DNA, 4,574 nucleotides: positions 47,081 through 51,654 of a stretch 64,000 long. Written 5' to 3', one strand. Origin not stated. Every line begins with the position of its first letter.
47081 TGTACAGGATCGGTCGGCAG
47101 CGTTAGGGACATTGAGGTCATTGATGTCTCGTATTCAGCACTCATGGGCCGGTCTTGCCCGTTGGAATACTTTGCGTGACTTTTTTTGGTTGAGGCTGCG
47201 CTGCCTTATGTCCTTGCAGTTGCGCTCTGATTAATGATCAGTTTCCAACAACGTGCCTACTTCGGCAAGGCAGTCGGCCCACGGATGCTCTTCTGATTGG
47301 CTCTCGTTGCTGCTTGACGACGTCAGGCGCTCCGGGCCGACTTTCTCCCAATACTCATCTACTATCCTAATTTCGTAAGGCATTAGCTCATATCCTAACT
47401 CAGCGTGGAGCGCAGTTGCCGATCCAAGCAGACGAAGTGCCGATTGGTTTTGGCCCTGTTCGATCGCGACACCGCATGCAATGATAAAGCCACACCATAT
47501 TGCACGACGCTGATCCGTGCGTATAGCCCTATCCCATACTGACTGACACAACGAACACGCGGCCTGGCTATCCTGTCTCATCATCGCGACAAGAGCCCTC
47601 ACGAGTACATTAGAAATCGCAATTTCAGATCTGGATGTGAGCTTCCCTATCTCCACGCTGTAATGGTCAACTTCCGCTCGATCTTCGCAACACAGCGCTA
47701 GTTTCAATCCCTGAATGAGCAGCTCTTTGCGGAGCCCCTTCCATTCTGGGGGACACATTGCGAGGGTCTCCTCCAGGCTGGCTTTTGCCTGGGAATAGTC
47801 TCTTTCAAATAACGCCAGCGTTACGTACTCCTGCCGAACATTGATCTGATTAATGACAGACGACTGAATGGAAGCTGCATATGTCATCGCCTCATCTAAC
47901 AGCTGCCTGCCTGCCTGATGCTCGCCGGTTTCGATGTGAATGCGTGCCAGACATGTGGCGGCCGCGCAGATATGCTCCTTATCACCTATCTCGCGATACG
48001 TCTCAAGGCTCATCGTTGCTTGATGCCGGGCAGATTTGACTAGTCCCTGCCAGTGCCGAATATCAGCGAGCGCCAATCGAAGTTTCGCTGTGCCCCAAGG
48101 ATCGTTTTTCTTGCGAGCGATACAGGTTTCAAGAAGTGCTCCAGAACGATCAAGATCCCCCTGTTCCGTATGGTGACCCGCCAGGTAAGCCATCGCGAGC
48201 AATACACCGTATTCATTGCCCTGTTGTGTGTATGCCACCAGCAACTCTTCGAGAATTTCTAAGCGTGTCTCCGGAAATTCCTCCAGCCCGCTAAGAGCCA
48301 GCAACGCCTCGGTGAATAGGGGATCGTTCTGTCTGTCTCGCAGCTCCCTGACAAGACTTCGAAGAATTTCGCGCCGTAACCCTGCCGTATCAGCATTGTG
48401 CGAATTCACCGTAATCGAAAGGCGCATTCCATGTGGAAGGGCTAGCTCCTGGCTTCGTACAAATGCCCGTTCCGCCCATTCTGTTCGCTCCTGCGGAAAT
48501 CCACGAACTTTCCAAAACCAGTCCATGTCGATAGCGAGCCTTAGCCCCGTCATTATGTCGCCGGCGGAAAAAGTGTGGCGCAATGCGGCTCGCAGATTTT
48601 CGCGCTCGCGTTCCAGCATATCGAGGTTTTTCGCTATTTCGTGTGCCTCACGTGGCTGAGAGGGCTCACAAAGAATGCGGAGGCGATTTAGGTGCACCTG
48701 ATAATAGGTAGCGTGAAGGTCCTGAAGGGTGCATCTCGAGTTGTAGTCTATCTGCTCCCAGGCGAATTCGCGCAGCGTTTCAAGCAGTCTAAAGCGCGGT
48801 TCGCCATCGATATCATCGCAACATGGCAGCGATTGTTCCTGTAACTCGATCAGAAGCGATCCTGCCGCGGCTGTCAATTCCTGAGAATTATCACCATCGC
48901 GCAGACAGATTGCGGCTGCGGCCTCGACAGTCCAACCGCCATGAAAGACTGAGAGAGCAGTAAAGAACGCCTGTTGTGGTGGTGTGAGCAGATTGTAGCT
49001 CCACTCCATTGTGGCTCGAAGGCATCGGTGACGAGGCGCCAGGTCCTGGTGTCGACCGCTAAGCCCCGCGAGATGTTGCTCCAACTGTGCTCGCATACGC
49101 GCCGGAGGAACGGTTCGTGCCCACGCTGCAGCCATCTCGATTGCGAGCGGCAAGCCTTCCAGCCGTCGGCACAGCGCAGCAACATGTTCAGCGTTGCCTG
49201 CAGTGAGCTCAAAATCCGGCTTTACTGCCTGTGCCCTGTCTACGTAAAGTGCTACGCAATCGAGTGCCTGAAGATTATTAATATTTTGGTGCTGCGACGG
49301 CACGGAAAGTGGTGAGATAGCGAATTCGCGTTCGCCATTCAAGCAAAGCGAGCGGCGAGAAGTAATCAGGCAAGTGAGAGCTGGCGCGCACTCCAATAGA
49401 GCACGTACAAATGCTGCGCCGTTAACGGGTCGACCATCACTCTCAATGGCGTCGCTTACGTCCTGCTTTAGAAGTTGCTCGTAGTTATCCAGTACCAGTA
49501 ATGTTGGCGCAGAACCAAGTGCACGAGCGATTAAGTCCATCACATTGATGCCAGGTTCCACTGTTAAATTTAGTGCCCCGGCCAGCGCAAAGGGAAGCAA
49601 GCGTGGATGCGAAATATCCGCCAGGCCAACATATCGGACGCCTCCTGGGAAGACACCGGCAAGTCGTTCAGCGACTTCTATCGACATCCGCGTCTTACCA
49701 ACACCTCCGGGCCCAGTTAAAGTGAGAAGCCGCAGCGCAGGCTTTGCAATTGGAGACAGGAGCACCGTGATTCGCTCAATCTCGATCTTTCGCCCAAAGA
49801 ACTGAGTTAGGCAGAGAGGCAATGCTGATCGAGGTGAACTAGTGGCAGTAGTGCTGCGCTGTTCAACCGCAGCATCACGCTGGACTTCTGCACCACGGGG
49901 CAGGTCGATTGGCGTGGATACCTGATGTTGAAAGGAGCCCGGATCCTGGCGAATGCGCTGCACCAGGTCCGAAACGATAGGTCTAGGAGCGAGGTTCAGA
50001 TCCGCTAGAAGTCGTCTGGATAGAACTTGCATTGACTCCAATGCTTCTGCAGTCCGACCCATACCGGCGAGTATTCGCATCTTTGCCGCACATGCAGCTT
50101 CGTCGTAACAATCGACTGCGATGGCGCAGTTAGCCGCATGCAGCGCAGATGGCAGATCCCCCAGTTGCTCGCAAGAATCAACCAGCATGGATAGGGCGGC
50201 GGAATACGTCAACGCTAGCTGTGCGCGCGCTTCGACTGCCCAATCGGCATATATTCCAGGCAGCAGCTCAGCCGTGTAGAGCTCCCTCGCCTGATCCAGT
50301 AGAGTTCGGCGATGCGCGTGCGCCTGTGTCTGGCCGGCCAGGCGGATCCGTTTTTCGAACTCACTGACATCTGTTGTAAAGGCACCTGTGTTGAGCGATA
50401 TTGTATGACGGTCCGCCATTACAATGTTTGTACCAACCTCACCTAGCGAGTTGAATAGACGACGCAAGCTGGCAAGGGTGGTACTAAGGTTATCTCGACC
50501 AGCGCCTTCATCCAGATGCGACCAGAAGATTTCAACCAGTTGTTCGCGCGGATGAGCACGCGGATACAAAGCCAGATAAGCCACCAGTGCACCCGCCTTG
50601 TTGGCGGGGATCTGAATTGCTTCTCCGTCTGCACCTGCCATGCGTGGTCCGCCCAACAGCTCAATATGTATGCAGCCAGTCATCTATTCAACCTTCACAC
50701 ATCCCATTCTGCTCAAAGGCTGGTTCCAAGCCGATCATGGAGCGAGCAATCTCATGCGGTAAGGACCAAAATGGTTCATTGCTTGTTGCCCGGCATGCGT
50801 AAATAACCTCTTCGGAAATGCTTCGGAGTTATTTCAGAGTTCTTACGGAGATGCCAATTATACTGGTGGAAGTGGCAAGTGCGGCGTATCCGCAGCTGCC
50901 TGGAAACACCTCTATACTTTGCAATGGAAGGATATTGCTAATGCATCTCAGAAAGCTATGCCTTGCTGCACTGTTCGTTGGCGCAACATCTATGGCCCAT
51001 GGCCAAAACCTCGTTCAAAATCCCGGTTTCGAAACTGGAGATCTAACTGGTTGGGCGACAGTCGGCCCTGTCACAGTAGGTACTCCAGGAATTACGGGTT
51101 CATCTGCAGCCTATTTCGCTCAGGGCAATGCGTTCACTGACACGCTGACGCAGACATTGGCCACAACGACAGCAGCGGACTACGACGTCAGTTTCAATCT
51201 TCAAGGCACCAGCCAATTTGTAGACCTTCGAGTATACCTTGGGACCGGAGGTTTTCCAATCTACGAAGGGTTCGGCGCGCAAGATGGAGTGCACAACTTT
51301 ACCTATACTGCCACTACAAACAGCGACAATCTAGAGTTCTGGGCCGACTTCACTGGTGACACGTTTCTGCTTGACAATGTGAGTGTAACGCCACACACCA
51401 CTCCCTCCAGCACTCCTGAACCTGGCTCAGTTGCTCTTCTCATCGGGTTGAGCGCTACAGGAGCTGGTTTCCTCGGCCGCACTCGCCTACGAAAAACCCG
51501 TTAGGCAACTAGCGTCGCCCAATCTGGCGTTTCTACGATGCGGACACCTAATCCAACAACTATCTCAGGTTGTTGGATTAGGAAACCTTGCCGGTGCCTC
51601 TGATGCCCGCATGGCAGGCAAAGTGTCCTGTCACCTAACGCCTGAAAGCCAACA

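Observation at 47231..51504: Second SARP-NB-ARC-TPR regulator in the same arrangement with a different PEP-CTERM cargo gene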

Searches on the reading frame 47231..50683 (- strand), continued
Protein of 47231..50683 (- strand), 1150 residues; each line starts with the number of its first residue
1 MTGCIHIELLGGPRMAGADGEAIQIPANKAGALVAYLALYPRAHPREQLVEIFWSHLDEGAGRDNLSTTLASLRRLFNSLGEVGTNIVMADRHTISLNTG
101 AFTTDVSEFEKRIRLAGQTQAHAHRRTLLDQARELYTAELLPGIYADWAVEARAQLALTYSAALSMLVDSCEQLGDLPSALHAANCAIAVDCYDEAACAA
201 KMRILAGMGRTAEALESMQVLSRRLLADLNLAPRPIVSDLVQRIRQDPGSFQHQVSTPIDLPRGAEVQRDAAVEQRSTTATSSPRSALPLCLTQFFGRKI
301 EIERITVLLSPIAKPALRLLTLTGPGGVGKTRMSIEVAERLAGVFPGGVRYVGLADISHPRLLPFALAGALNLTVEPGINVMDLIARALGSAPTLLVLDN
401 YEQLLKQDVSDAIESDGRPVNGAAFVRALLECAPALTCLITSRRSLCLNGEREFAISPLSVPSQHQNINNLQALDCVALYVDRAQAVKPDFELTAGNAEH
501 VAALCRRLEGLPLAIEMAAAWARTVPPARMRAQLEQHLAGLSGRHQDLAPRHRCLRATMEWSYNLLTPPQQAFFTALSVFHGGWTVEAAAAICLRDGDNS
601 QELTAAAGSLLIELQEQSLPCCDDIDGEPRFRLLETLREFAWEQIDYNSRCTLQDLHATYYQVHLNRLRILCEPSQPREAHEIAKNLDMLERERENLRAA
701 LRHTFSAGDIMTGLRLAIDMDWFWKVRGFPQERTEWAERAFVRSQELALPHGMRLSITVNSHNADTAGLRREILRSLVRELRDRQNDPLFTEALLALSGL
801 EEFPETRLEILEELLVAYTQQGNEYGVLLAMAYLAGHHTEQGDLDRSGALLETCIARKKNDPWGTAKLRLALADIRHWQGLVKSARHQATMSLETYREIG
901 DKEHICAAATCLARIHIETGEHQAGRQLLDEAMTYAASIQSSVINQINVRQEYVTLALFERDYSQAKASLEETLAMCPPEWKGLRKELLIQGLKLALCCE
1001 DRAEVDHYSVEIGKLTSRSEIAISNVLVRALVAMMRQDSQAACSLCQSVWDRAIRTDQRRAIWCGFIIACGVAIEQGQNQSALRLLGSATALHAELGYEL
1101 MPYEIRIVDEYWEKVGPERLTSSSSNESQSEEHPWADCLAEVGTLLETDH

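Call 107: search_protein_families(library=ncbifam, proteins=[L172:3104-3826:-, L172:7473-9632:-, L172:3901-6096:-, L172:6258-7367:-, L173:7665-9737:-], max_evalue=0.01)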
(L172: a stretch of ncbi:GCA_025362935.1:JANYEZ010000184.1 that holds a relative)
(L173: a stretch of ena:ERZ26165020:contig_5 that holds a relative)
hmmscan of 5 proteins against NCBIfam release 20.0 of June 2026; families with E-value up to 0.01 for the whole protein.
L172:3104-3826:- (240 aa): 0 families

L172:7473-9632:- (719 aa): 0 families

L172:3901-6096:- (731 aa): 0 families

L172:6258-7367:- (369 aa): 0 families

L173:7665-9737:- (690 aa): 1 family
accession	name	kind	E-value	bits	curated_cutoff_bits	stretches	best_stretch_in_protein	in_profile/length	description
NF053851.1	Bdello_MAT_N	subfamily_domain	1.9e-07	31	60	1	21-91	6-78/162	mosaic adhesive trimer family chimeric fiber protein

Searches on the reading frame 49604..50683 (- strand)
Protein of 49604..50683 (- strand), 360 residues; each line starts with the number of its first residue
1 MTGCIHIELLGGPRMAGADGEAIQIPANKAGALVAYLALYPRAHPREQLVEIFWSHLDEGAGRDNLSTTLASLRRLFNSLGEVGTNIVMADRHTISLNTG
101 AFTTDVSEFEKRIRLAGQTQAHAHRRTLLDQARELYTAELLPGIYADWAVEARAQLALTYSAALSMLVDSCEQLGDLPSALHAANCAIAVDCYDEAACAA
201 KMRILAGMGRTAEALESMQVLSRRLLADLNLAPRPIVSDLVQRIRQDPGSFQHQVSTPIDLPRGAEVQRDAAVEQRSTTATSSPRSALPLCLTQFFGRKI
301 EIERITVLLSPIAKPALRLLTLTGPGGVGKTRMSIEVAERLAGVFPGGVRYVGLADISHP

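Call 82: search_solved_structures(query=window:49604-50683:-, max_evalue=0.01, show_alignments=1)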
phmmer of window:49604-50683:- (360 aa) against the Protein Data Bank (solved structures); distinct sequences matched with E-value up to 0.01: 4.
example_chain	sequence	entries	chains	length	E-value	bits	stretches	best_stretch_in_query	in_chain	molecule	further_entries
8k60_I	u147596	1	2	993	1.8e-11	47.1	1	3-355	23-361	Regulatory protein AfsR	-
8jke_I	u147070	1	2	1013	9.8e-11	44.6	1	3-355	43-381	Regulatory protein AfsR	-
8hvr_I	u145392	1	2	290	6.9e-06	28.7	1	3-248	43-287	Regulatory protein AfsR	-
1f48_A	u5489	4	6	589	0.00092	21.7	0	293-343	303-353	ARSENITE-TRANSLOCATING ATPASE | ARSENICAL PUMP-DRIVING ATPASE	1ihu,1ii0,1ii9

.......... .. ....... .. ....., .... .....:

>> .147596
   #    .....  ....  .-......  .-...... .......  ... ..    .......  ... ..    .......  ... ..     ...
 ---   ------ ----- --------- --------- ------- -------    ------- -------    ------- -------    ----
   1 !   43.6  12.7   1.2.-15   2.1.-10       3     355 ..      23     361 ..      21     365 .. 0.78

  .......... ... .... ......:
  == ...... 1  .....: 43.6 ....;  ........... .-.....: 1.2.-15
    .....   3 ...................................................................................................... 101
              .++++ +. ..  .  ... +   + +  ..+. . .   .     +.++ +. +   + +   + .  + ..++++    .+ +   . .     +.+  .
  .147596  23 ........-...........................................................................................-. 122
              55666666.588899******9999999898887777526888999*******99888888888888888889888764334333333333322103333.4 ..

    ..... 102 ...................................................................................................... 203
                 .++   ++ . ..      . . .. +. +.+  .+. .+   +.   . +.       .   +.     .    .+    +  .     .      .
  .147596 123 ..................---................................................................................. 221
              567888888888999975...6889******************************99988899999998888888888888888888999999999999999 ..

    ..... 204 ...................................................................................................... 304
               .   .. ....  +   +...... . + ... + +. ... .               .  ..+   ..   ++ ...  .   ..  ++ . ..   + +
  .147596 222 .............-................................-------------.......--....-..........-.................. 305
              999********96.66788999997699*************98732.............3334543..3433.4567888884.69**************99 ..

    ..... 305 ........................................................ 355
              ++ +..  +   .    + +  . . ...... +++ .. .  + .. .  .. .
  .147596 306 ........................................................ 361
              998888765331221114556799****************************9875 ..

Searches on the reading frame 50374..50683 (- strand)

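Call 80: search_solved_structures(query=window:50374-50683:-, max_evalue=10, show_alignments=2)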
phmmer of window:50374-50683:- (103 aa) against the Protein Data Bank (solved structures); distinct sequences matched with E-value up to 10: 3.
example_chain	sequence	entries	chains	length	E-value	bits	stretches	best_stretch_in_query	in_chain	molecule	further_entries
2cqd_A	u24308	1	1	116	0.57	13.5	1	67-95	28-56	RNA-binding region containing protein 1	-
6jvx_A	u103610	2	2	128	0.77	13.1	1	67-95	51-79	RNA-binding protein 38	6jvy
3v7o_A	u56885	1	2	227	1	12.7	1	23-81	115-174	Minor nucleoprotein VP30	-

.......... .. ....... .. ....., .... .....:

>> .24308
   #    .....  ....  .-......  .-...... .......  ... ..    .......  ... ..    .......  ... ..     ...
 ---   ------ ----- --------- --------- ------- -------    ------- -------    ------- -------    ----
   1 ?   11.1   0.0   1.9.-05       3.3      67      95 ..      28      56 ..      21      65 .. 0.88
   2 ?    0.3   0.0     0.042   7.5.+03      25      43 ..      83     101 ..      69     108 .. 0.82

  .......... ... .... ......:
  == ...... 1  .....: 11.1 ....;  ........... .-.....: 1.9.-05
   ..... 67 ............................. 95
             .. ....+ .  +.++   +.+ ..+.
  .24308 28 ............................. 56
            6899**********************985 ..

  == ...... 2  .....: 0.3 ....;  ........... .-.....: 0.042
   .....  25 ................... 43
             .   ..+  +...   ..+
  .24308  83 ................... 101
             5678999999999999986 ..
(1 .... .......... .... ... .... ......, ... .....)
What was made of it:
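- On Large SARP (AfsR-type SARP-NOD-TPR regulators): The 103-aa fragment alone is not significant against PDB sequences (call 80).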

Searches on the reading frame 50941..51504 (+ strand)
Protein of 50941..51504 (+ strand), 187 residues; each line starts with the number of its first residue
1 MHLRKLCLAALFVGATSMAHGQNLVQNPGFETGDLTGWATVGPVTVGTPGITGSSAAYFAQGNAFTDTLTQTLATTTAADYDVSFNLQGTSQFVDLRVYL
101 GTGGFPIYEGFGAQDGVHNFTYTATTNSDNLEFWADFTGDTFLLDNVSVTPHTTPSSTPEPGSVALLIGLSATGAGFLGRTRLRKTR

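Call 5: search_protein_families(library=pfam, proteins=[window:50941-51504:+], max_evalue=0.01)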
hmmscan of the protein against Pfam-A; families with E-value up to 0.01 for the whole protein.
window:50941-51504:+ (187 aa): 0 families

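Call 7: search_protein_families(library=ncbifam, proteins=[window:50941-51504:+], max_evalue=0.1)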
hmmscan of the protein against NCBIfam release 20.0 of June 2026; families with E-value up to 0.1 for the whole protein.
window:50941-51504:+ (187 aa): 3 families
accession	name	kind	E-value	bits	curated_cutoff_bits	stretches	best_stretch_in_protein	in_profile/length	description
NF033675.1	NTTRR-F1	subfamily_domain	5.4e-07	29.9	70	1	22-91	3-71/155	NTTRR-F1 domain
TIGR04362.1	choice_anch_C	subfamily_domain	0.0024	18.1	120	1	62-149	58-157/157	choice-of-anchor C family protein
TIGR02595.1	PEP_CTERM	domain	0.061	14.2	16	1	158-185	1-24/24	PEP-CTERM sorting domain-containing protein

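Call 25: find_homologous_proteins(query=window:50941-51504:+, max_evalue=0.001)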
Query window:50941-51504:+ (187 aa): 16 proteins with E <= 0.001 among 336 candidates.
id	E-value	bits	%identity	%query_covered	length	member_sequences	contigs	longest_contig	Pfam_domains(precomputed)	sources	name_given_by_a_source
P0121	3.7e-118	410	100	100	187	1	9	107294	-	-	-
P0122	2.3e-11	62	34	98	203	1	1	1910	-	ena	-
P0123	6.3e-11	61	37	69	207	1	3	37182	-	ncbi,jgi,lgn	-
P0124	5.9e-9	54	34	87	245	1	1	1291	PF07589.17,PF02018.24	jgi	jgi:Carbohydrate binding domain/PEP-CTERM motif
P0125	1.7e-8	53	39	90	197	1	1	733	-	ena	-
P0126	1.8e-8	52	34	94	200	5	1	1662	PF02018.24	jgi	jgi:hypothetical protein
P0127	4.1e-8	51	38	83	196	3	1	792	PF07589.17,PF04862.19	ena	-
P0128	6.8e-8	51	34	90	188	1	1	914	-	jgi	-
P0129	1.7e-7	49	38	86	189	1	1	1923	PF07589.17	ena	-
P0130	4.0e-7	48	36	89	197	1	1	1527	PF07589.17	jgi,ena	-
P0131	1.0e-6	47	31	99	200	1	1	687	PF07589.17,PF02018.24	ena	-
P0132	1.1e-6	47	34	96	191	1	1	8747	PF07589.17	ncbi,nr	ncbi:MAG: PEP-CTERM sorting domain-containing protein [Burkholderiales bacterium]|nr:PEP-CTERM sorti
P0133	5.9e-6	44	32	100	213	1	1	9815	PF07589.17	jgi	jgi:hypothetical protein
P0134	1.5e-5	43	32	99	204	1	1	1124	PF07589.17,PF02018.24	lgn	-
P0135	1.9e-5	43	42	36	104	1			-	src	-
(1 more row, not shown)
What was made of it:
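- On PEP-CTERM / exosortase substrates: Most homologs carry Pfam PF07589 (call 25).
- On CBM4/9-like carbohydrate-binding module: PF02018 is recorded for 4 of 15 homologs (call 25).
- Checked: Several homologs carry Pfam CBM_4_9 (call 25).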

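Call 27: find_encoding_contigs(protein=P0123, flank=10000, max_places=3)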
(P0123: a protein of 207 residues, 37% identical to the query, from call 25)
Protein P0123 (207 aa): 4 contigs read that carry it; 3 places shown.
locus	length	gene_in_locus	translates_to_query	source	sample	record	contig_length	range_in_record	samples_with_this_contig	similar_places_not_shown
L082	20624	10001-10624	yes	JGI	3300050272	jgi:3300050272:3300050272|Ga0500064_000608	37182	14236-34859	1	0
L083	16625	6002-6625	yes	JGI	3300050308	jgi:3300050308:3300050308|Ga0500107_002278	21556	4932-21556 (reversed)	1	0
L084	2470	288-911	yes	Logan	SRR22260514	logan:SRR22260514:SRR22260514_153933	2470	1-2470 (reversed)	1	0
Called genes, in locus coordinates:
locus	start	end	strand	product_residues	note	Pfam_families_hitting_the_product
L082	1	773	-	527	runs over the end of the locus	PF00890:FAD_binding_2, PF02910:Succ_DH_flav_C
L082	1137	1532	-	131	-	PF06250:YhcG_C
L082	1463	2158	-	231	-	PF17761:DUF1016_N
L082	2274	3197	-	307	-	PF01379:Porphobil_deam, PF03900:Porphobil_deamC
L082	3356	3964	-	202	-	PF02632:BioY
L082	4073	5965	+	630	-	PF12146:Hydrolase_4 (faint), PF01738:DLH, PF02129:Peptidase_S15, PF20434:BD-FAE, PF00561:Abhydrolase_1 (faint), PF12697:Abhydrolase_6 (weak), PF00326:Peptidase_S9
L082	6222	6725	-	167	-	PF01327:Pep_deformylase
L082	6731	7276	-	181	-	PF13291:ACT_4 (faint), PF13740:ACT_6, PF21086:ACT_PSP_2 (faint), PF01842:ACT (weak), PF13740:ACT_6 (weak)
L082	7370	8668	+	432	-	PF02463:SMC_N (weak), PF13476:AAA_23, PF13304:AAA_21, PF13175:AAA_15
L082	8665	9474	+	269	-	-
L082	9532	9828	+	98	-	-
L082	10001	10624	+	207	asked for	-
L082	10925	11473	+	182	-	-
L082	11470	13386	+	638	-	-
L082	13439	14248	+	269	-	-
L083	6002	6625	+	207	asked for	-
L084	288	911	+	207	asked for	-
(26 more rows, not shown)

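Call 33: predict_structure(alignment_id=A2)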
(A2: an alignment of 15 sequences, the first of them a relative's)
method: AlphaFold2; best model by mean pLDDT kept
length: 187 residues; sequences in the alignment: 15
mean_pLDDT: 76.8   pTM: 0.68
mean pLDDT of the five models: 76.8, 75.5, 72.9, 71.0, 70.3
residues with pLDDT >= 90: 66; 70-90: 53; 50-70: 52; < 50: 16
segments of 3 or more residues with pLDDT < 50: 1-3, 6-8, 11-18
pLDDT, mean of each block of 10 residues (from residue 1): 50 47 85 87 76 74 77 95 89 85 88 88 95 88 91 68 61 56 52
secondary structure, 60 per line:
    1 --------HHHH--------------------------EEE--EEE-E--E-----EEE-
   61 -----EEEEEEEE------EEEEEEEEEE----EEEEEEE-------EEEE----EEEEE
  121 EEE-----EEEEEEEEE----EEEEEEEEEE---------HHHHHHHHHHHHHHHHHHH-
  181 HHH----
elements in order: H9-12 E39-41 E44-46 E57-59 E66-73 E80-89 E94-100 E108-111 E116-123 E129-137 E142-151 H161-179

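Call 52: fold_search(model_id=the predicted structure, library=pdb)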
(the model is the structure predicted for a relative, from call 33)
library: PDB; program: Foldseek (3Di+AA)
matches with E <= 10: 1670; with E <= 0.001: 86
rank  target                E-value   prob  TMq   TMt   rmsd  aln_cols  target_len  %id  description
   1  2xon_L                1.4e-07  1.00  0.56  0.70   3.8       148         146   21  Structure of TmCBM61 in complex with beta-1,4-galactotriose at 1.4 A resolution (released 2010-09-08)
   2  2xom_A                1.9e-07  1.00  0.55  0.69   3.9       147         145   21  Atomic resolution structure of TmCBM61 in complex with beta-1,4- galactotriose (released 2010-09-08)
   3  8ic1_A                6.7e-07  1.00  0.57  0.24   3.6       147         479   22  endo-alpha-D-arabinanase EndoMA1 D51N mutant from Microbacterium arabinogalactanolyticum in complex with arabinooligos (released 2023-08-16)
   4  8hhv_A                1.3e-06  1.00  0.57  0.24   3.6       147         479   22  endo-alpha-D-arabinanase EndoMA1 from Microbacterium arabinogalactanolyticum (released 2023-08-16)
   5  9h99                  1.4e-06  1.00  0.53  0.10   5.9       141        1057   17  Native structure of the full-length pesticidal protein Cry1Ca18 at pH7, from crystals formed in vivo (released 2025-11-12)
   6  8xmz_A                1.5e-06  1.00  0.55  0.72   3.2       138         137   15  Crystal structure of a novel porphyran-binding carbohydrate binding module (released 2024-01-17)
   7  2zew_A                2.0e-06  1.00  0.52  0.65   5.1       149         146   15  Family 16 Cabohydrate Binding Domain Module 1 (released 2008-03-04)
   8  5w6h_A                3.0e-06  1.00  0.49  0.15   5.8       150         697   15  Crystal structure of Bacteriophage CBA120 tailspike protein 4 enzymatically active domain (TSP4dN, orf213) (released 2018-10-24)
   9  9qxq                  3.3e-06  1.00  0.53  0.10   6.1       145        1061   16  native structure of full-length pesticidal protein Cry1Ca18 at pH9, from crystals formed in vivo (released 2026-02-11)
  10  4d0q                  3.7e-06  1.00  0.51  0.58   4.7       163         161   12  Hyaluronan Binding Module of the Streptococcal Pneumoniae Hyaluronate Lyase (released 2014-08-06)
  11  3oea_A                3.9e-06  1.00  0.53  0.66   4.9       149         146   15  Crystal structure of the Q121E mutants of C.polysaccharolyticus CBM16-1 bound to cellopentaose (released 2010-08-25)
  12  8w7n                  4.1e-06  1.00  0.55  0.11   3.4       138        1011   15  Crystal structure of the in-cell Cry1Aa purified from Bacillus thuringiensis (released 2024-03-06)
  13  3oeb_A                5.6e-06  1.00  0.56  0.71   4.0       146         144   14  Crystal structure of the Q121E mutant of C.polysaccharolyticus CBM16-1 bound to mannopentaose (released 2010-08-25)
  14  3p6b_A                6.6e-06  1.00  0.48  0.48   9.2       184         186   17  The crystal structure of CelK CBM4 from Clostridium thermocellum (released 2011-08-24)
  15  9efi_A                8.6e-06  1.00  0.50  0.14   4.2       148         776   24  VIP3Cb1 Protoxin Structure (released 2025-06-18)
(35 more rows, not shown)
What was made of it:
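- On CBM4/9-like carbohydrate-binding module: Foldseek: 2xon CBM61 E 1.4e-7; CBM16, CBM4 and CBM22 at E 1e-5 to 1e-6 (call 52)
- Closest known: CBM4/9, CBM16, CBM22 and CBM61 carbohydrate-binding modules. Same: The cargo has the same beta-sandwich fold (TM up to 0.72 on the target, call 52).
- Checked: The cargo model (pLDDT 76.8) is a beta sandwich that matches CBM61, CBM16, CBM4 and CBM22 (E down to 1.4e-7, call 52).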
